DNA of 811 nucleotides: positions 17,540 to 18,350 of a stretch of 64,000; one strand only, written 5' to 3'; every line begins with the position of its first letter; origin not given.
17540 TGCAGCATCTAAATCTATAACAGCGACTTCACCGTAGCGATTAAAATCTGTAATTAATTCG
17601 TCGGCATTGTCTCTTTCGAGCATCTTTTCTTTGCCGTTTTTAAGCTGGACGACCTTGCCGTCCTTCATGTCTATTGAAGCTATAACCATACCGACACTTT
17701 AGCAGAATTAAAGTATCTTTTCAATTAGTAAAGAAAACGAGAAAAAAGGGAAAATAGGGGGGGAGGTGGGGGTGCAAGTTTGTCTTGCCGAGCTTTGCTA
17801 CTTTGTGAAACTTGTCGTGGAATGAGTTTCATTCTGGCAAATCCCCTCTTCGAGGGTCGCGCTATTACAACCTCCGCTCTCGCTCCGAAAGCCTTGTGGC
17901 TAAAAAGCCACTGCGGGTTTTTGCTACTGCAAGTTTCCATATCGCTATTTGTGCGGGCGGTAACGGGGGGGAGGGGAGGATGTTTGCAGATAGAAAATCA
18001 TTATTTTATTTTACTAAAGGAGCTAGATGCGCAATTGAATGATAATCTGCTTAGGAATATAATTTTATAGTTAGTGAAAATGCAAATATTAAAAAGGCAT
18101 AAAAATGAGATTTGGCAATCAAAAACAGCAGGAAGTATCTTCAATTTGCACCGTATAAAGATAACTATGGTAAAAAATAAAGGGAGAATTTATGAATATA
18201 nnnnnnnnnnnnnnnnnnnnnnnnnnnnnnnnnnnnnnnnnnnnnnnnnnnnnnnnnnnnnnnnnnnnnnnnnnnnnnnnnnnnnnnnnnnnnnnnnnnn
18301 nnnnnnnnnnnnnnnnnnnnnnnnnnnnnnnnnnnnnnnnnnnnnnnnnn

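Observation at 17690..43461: About 25.7-kb composite defence island between hisA-IE and cdd, with no mobility genes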

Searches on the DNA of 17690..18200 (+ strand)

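Call 41: search_rna_families(source=window, start=17690, end=18200, threshold=evalue, max_evalue=1)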
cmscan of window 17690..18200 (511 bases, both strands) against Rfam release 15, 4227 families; matches with E-value up to 1: 0.
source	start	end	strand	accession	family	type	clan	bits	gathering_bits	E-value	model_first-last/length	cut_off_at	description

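Call 66: build_rna_model(alignment_id=A7)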
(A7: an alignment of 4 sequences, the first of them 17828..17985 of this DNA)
Model R1 built from alignment A7 (4 sequences, 170 columns); structure: RNAalifold consensus.
model positions 156; base pairs 42; branch points 3; effective number of sequences 0.95; information 0.59 bits per position. Calibrated on 0.2 Mb of random sequence (short: E-values are rough).
structure used (alignment columns):
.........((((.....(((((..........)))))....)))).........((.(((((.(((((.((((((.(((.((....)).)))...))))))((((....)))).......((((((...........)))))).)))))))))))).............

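Call 68: search_with_rna_model(model_id=R1, sources=[L040, L041, L042, L043, L046, L045], max_evalue=1)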
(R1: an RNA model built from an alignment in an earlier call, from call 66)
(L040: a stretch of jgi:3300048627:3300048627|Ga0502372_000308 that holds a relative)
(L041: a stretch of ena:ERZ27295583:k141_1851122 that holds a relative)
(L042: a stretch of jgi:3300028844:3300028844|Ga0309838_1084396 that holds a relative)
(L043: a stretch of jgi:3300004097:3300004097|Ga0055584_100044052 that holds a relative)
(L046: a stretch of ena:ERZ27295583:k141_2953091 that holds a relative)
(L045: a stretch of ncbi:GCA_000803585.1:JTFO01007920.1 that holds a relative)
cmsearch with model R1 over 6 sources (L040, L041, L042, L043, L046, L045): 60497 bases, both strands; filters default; matches with E-value up to 1: 2.
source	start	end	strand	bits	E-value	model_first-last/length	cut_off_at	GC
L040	9593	9748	-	185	2.1e-46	1-156/156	no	0.53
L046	4261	4423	-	175.9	4.8e-44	1-156/156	no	0.49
